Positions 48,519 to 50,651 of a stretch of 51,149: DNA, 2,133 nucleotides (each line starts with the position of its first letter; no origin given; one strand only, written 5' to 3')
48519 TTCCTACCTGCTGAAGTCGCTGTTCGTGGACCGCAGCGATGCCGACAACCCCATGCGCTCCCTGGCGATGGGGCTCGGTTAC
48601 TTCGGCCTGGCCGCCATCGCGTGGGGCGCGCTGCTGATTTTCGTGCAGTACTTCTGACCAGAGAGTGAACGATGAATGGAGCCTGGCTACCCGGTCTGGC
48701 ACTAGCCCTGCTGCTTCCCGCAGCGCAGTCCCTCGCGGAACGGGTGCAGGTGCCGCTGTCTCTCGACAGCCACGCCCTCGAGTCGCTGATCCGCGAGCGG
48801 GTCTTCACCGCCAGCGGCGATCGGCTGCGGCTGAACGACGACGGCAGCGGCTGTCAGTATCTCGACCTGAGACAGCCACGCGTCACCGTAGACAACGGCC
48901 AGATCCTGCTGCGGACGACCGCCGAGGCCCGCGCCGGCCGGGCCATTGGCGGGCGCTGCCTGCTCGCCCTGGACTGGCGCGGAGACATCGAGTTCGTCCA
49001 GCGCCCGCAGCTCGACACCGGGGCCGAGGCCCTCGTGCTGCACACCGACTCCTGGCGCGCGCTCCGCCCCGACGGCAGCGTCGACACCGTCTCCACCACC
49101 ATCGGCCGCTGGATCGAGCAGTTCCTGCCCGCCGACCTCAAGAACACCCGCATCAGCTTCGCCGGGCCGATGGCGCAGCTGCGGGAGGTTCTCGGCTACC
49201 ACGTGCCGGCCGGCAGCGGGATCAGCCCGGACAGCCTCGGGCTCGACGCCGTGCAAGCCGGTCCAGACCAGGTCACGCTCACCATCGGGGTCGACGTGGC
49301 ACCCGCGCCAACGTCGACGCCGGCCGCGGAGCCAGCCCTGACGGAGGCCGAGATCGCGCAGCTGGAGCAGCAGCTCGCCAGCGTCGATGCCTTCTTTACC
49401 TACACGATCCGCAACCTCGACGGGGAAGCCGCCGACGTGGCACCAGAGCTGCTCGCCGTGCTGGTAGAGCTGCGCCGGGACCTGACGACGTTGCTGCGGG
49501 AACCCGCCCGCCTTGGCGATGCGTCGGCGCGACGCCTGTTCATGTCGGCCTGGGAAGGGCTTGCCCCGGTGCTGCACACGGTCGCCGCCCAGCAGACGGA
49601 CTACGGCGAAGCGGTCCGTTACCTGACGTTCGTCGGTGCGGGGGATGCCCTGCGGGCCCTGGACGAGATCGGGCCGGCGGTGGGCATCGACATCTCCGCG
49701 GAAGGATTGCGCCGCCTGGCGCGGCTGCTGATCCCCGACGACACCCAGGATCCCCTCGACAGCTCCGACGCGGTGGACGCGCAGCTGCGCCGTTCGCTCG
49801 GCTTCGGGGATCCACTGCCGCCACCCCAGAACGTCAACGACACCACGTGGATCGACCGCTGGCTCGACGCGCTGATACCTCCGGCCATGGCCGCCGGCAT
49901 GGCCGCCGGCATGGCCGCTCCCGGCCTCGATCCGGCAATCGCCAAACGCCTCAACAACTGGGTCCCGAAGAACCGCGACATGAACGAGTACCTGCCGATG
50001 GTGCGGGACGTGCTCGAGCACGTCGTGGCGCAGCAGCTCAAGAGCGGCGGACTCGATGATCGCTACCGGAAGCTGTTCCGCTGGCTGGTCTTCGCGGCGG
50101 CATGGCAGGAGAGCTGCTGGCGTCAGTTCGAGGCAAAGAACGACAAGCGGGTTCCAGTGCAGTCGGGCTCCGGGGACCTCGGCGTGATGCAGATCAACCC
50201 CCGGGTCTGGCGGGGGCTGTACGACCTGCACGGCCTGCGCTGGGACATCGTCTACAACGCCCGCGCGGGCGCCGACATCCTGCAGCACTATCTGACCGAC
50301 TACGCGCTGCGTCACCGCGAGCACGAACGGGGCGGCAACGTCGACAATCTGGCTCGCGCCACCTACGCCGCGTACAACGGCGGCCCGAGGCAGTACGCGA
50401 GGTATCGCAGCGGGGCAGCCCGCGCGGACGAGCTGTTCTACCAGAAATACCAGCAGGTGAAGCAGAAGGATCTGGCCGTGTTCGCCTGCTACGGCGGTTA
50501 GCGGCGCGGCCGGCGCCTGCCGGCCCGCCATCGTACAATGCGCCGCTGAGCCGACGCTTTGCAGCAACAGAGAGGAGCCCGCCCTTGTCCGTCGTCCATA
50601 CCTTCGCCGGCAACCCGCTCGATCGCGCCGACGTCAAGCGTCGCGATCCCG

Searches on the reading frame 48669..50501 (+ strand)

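Call 25: search_protein_families(library=pfam, proteins=[window:48669-50501:+], max_evalue=0.00001)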
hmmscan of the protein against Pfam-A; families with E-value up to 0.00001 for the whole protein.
window:48669-50501:+ (610 aa): 1 family
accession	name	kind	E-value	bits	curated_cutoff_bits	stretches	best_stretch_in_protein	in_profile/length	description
PF01464.25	SLT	-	3.3e-06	27.1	21.3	1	473-584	16-109/117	Transglycosylase SLT domain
